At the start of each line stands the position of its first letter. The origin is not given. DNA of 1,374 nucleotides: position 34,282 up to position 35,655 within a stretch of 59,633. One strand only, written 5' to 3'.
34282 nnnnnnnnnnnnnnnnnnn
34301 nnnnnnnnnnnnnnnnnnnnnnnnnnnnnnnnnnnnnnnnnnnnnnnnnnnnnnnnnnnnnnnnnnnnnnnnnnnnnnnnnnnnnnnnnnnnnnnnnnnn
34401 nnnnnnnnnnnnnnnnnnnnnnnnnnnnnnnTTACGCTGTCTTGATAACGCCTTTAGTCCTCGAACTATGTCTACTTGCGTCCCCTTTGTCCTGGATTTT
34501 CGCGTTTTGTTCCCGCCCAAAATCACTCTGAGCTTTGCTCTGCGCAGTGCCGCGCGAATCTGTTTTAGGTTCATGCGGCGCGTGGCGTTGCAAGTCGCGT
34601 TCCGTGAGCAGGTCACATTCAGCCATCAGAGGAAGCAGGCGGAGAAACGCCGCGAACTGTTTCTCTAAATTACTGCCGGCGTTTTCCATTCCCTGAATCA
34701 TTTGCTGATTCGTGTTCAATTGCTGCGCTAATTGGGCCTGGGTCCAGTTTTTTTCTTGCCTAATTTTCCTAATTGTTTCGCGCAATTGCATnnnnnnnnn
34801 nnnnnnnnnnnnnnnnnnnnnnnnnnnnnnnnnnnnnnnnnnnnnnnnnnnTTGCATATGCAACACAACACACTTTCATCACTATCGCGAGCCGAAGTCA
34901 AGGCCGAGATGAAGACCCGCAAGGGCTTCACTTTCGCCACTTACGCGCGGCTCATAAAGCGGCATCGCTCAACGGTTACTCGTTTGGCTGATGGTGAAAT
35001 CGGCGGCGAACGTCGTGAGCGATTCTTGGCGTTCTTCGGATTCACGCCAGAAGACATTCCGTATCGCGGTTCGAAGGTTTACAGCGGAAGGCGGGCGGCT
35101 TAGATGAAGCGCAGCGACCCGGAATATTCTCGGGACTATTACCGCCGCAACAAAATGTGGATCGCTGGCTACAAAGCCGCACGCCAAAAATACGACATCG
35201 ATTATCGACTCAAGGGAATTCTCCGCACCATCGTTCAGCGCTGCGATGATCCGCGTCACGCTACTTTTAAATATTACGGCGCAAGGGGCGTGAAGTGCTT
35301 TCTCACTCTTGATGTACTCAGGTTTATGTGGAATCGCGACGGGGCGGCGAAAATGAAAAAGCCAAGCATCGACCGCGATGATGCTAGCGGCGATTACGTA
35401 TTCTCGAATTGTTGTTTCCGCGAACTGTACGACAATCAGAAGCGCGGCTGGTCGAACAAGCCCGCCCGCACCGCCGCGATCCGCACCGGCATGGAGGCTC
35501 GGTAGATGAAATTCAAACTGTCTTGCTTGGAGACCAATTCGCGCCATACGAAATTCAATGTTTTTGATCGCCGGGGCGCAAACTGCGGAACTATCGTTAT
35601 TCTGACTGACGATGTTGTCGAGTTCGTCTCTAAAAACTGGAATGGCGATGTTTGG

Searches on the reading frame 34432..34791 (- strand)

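Call 13: search_protein_families(library=pfam, proteins=[window:34432-34791:-], max_evalue=0.01)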
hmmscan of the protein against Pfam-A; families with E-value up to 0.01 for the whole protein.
window:34432-34791:- (119 aa): 5 families
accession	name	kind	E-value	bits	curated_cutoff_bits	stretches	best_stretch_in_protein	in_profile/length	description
PF01381.28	HTH_3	-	5.1e-07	30.1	23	1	7-41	1-35/55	Helix-turn-helix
PF13560.12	HTH_31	-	0.00054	20.7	27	1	2-41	1-40/64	Helix-turn-helix domain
PF13413.12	HTH_25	-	0.0018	18.5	24.6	1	7-38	2-33/62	Helix-turn-helix domain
PF13744.12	HTH_37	-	0.0024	18.1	27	1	2-37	18-53/80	Helix-turn-helix domain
PF12844.13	HTH_19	-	0.0076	16.6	30.2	0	6-30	3-27/64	Helix-turn-helix domain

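Call 14: search_protein_families(library=phrogs, proteins=[window:34432-34791:-], max_evalue=0.001)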
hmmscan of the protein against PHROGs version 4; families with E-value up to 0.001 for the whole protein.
window:34432-34791:- (119 aa): 7 families
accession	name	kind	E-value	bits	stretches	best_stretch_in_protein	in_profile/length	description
phrog_1373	-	transcription regulation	5e-06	27.6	1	2-73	63-129/166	transcriptional regulator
phrog_8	-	transcription regulation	8.1e-06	26.5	1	2-39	76-113/346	transcriptional regulator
phrog_2104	-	unknown function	1.8e-05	25.9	1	5-38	42-75/103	-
phrog_3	-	transcription regulation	8.7e-05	23.4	1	1-79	87-164/430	transcriptional repressor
phrog_2439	-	transcription regulation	0.00021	21.3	1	5-47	10-52/367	transcriptional regulator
phrog_4779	-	transcription regulation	0.00049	21.6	1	1-36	1-36/98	transcriptional regulator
phrog_4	-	transcription regulation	0.00063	19.8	1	3-42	137-172/400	transcriptional repressor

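Call 80: search_protein_families(library=padloc, proteins=[window:34432-34791:-], max_evalue=0.01)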
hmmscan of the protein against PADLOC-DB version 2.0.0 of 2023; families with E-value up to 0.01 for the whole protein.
window:34432-34791:- (119 aa): 3 families
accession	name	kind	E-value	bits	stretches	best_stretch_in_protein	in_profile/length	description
PDLC02926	HTH_VI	-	1.3e-06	26.6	1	3-38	2-37/92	-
PDLC03668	Control_protein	-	0.00026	19.5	1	6-43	12-49/79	control protein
PDLC04142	capH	-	0.0089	15.1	0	2-41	6-44/103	capH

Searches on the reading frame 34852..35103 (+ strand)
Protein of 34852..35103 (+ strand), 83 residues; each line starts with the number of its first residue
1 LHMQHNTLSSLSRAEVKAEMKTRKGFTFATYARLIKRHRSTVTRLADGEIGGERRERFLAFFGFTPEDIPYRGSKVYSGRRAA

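Call 13: search_protein_families(library=pfam, proteins=[window:34852-35103:+], max_evalue=0.01)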
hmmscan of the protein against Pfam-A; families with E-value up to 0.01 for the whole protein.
window:34852-35103:+ (83 aa): 1 family
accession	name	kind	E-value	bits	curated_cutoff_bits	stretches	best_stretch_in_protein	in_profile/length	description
PF13560.12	HTH_31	-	0.0043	17.8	27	1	19-68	8-60/64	Helix-turn-helix domain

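Call 14: search_protein_families(library=phrogs, proteins=[window:34852-35103:+], max_evalue=0.001)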
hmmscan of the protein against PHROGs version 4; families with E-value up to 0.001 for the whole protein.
window:34852-35103:+ (83 aa): 0 families

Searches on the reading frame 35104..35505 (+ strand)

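Call 13: search_protein_families(library=pfam, proteins=[window:35104-35505:+], max_evalue=0.01)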
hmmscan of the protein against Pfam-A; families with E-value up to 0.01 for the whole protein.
window:35104-35505:+ (133 aa): 0 families

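Call 14: search_protein_families(library=phrogs, proteins=[window:35104-35505:+], max_evalue=0.001)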
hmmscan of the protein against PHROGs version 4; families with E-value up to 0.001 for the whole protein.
window:35104-35505:+ (133 aa): 4 families
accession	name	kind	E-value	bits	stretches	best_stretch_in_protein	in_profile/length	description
phrog_3377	-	DNA, RNA and nucleotide metabolism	2.6e-09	38.2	1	28-110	6-89/196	HNH endonuclease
phrog_8790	-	DNA, RNA and nucleotide metabolism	3.6e-09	37.9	1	39-106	28-94/241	restriction endonuclease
phrog_374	-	DNA, RNA and nucleotide metabolism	1e-06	28.9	1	29-105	268-342/617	HNH endonuclease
phrog_2081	-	DNA, RNA and nucleotide metabolism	0.00018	21.8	1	33-119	102-199/433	HNH endonuclease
